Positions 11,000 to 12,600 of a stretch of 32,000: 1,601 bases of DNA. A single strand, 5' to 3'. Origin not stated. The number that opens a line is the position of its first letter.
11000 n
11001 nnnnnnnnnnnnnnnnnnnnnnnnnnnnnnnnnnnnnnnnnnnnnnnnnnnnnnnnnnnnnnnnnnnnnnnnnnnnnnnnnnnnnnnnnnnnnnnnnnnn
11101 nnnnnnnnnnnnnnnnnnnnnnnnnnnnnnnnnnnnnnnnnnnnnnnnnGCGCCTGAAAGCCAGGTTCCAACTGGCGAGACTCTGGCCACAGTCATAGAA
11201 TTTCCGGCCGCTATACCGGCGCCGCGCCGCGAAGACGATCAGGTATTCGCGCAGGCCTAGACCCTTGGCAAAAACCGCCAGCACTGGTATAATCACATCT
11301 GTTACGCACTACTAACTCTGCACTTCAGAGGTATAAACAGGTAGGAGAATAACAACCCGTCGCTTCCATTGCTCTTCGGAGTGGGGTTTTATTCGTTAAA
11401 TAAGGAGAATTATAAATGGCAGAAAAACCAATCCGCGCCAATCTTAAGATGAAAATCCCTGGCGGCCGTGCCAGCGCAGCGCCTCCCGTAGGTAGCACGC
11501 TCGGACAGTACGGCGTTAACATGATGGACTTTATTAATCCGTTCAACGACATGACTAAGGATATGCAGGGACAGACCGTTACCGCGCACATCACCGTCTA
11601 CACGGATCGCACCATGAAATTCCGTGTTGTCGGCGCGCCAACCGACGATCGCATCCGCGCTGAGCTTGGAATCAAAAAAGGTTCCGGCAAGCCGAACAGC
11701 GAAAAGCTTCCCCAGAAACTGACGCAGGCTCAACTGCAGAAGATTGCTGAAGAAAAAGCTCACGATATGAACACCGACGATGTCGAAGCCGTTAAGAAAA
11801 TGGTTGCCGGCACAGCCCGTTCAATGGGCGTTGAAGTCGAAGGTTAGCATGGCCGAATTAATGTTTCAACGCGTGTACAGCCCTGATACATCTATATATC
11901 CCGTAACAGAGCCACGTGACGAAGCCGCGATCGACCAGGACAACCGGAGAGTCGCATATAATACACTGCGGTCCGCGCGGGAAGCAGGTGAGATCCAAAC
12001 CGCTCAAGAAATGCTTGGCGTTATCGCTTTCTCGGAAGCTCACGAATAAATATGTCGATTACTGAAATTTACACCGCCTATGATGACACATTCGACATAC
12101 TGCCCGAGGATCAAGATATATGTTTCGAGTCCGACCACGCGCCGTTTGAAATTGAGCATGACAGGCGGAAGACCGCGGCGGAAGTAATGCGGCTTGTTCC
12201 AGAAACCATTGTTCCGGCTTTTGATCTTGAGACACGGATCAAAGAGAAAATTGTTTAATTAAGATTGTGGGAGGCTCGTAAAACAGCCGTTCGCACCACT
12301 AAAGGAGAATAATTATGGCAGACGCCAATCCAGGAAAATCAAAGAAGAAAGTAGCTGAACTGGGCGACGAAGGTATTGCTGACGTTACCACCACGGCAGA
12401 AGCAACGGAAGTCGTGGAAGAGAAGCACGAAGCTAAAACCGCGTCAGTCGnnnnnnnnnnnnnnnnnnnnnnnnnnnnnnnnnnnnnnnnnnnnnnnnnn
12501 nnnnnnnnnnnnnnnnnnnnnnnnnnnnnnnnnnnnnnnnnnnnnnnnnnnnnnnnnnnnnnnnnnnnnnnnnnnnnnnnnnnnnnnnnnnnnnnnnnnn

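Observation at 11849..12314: Two tiny, strongly acidic ORFs inserted between rplK and rplA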

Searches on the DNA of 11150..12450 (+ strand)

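Call 6: search_rna_families(source=window, start=11150, end=12450, threshold=evalue, max_evalue=10, show_alignments=4)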
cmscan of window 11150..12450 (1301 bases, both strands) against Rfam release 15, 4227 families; matches with E-value up to 10: 2.
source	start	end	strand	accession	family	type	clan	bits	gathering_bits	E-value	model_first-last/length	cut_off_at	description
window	12075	12167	+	RF00157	SNORD39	Gene; snRNA; snoRNA; CD-box;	CL00057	16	35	3.1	1-80/80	no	Small nucleolar RNA SNORD55/SNORD39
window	11880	11911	-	RF03156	L31-Firmicutes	Cis-reg; leader;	CL00118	15.9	33.3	2.3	1-24/32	no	L31-Firmicutes ribosomal protein leader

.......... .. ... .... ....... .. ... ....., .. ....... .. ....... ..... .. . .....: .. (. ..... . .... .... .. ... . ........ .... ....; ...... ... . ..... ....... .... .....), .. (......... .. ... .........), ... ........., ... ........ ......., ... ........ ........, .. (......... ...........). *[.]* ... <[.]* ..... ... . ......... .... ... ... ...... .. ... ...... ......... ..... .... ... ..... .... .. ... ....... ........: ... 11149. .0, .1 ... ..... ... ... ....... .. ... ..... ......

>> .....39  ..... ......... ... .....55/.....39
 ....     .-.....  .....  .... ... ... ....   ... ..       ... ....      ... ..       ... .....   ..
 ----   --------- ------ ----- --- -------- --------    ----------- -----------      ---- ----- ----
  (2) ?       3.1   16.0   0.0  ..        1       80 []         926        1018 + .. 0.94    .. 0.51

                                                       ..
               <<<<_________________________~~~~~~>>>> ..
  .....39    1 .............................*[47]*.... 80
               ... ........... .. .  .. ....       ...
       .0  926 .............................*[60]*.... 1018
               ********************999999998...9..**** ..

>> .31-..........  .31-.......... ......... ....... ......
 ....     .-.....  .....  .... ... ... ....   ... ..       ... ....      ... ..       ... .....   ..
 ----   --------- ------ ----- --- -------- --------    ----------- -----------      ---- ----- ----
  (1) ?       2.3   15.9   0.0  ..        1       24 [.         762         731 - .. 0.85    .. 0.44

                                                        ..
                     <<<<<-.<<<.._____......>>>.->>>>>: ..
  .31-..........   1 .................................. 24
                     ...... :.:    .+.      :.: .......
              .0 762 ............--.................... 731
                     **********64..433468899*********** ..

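Call 45: build_rna_model(alignment_id=A2, structure=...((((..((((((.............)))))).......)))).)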
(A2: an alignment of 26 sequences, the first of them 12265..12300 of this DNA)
Model R1 built from alignment A2 (26 sequences, 46 columns); structure: as given.
model positions 36; base pairs 10; branch points 0; effective number of sequences 26; information 1.034 bits per position. Calibrated on 0.2 Mb of random sequence (short: E-values are rough).
structure used (alignment columns):
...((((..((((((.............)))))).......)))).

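Call 46: search_with_rna_model(model_id=R1, source=window, filters=off, max_evalue=10, show_alignments=2)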
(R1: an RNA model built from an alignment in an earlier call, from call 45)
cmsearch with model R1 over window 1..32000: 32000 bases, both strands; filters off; matches with E-value up to 10: 8.
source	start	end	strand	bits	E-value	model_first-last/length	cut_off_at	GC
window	12265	12300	+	41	6.7e-08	1-36/36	no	0.56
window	16325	16335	-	10.7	1.1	1-36/36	no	0.55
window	25528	25543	-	9.1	2.5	1-36/36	no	0.69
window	16324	16334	+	8.3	4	1-36/36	no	0.64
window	15599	15609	-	7.6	5.8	1-36/36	no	0.73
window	7030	7044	-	7.5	6.3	1-36/36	no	0.67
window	2526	2568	-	7.2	7.3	1-36/36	no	0.56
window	3362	3412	+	6.9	8.6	1-36/36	no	0.51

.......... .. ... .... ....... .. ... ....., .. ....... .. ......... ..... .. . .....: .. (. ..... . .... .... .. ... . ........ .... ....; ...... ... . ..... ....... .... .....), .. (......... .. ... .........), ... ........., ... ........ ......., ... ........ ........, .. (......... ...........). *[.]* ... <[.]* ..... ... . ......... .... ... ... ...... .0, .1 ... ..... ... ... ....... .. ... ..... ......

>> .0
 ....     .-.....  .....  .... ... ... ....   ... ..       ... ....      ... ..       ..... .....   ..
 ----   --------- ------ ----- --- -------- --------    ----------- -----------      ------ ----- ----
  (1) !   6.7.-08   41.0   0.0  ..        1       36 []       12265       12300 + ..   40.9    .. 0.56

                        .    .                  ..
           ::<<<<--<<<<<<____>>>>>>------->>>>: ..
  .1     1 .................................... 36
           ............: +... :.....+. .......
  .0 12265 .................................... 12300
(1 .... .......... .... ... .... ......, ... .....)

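Call 47: search_with_rna_model(model_id=R1, sources=[L027, L028, L029, L030, L031, L032, L033, L034, L035, L036, L037, L038, L039, L040, L041, L042, L043, L044, L045, L046, L047, L048, L049, L050, L051, L052, L053, L054, L055, L056, L057, L058, L059, L060, L061, L062, L063, L064, L065, L066, L067, L068, L069, L070, L071, L072, L073, L074, L075, L076, L077, L078, L079, L080, L081, L082, L083, L084], max_evalue=1)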
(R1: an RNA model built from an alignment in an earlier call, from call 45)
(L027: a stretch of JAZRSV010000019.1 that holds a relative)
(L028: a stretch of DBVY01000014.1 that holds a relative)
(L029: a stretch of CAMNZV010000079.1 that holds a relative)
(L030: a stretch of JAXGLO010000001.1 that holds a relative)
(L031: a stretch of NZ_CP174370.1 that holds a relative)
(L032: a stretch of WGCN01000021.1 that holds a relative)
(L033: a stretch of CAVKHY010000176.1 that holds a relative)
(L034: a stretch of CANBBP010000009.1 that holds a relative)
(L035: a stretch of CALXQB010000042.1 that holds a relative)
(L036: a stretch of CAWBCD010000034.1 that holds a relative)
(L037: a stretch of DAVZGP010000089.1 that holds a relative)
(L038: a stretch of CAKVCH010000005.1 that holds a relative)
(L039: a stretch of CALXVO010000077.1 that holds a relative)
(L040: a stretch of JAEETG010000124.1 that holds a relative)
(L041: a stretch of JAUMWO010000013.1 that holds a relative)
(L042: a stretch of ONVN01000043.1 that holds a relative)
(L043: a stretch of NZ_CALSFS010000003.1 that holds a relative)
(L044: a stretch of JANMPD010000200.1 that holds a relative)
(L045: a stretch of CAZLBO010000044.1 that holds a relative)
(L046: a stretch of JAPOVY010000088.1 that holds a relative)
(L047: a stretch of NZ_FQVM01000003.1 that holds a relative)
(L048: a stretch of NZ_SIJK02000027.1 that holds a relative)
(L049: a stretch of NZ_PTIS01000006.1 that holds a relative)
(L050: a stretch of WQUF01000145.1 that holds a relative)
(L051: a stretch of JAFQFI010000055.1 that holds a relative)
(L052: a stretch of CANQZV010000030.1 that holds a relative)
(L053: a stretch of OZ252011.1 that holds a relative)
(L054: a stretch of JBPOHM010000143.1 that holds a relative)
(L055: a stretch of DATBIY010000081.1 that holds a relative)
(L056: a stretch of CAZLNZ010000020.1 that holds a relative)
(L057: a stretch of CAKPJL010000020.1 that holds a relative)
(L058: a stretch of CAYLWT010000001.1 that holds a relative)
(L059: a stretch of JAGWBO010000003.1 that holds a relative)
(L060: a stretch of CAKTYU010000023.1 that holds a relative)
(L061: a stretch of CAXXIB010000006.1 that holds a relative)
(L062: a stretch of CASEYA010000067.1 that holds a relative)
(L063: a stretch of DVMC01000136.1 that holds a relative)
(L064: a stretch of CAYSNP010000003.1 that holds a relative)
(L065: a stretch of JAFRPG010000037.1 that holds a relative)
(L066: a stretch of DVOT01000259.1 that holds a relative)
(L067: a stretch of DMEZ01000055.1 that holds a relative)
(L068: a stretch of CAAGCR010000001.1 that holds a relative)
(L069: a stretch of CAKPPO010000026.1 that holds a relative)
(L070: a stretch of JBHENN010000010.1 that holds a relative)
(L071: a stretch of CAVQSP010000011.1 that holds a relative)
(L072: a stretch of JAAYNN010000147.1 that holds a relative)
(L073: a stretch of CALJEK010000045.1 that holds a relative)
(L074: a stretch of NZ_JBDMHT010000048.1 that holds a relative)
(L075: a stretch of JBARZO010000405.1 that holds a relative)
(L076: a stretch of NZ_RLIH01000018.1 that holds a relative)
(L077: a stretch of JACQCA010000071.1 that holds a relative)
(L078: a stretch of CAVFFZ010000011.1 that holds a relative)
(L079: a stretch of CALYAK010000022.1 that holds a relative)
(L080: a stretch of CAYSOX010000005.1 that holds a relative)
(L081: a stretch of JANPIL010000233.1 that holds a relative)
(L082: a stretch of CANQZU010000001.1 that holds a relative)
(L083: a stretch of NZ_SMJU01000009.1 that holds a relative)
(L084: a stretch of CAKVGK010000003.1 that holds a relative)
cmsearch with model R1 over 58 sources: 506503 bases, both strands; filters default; matches with E-value up to 1: 31.
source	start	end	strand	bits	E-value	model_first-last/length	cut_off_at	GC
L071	4960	4994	+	39.4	2.5e-06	1-36/36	no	0.66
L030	4954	4988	+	37.9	5.9e-06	1-36/36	no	0.66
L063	1804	1835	+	29.8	0.00049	1-36/36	no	0.53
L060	4101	4143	+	28.4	0.001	1-36/36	no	0.74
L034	4946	4981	+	27.9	0.0014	1-36/36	no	0.36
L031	4976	5005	+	26.8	0.0025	1-36/36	no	0.43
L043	4960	4989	+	26.6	0.0028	1-36/36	no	0.4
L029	1771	1800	+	26.1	0.0038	1-36/36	no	0.4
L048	1550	1584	+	25.7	0.0045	1-36/36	no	0.63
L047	4954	4983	+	25.1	0.0065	1-36/36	no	0.47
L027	4470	4516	+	24.9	0.007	1-36/36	no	0.34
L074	1770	1799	+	24.8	0.0073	1-36/36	no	0.47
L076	4958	4987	+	23.4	0.016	1-36/36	no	0.4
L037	1793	1822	+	23.3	0.017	1-36/36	no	0.47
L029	1284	1316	+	22.5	0.026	1-36/36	no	0.36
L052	1737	1772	+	22.5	0.026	1-36/36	no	0.25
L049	4957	4986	+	22.5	0.027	1-36/36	no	0.5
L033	1815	1846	+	22.4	0.028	1-36/36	no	0.5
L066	4948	4979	+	20.3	0.088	1-36/36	no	0.56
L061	4457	4492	+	19.6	0.13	1-36/36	no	0.56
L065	2793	2824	+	19.5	0.13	1-36/36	no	0.56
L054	1785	1813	+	19.4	0.14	1-36/36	no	0.59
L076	4492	4522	+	18.6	0.23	1-36/36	no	0.52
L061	4951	4982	+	18.5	0.23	1-36/36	no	0.47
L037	1304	1334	+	17.4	0.42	1-36/36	no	0.39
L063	1310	1348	+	16.9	0.55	1-36/36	no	0.59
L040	4493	4543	+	16.9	0.57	1-36/36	no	0.41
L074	1279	1310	+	16.9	0.58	1-36/36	no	0.44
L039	4003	4035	+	16.8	0.59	1-36/36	no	0.36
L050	1849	1878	+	16.7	0.62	1-36/36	no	0.5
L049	4467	4501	+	16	0.94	1-36/36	no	0.46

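Call 81: search_dna_similar(query=window:11848-12266:+, collection=phages, mode=distant, max_evalue=0.01, max_rows=5)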
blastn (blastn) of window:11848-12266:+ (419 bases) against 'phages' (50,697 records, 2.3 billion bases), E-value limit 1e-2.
No match.

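Call 82: search_dna_similar(query=window:11848-12266:+, collection=plasmids, mode=distant, max_evalue=0.01, max_rows=5)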
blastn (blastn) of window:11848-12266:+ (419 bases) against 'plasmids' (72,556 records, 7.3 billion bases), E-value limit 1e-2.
No match.
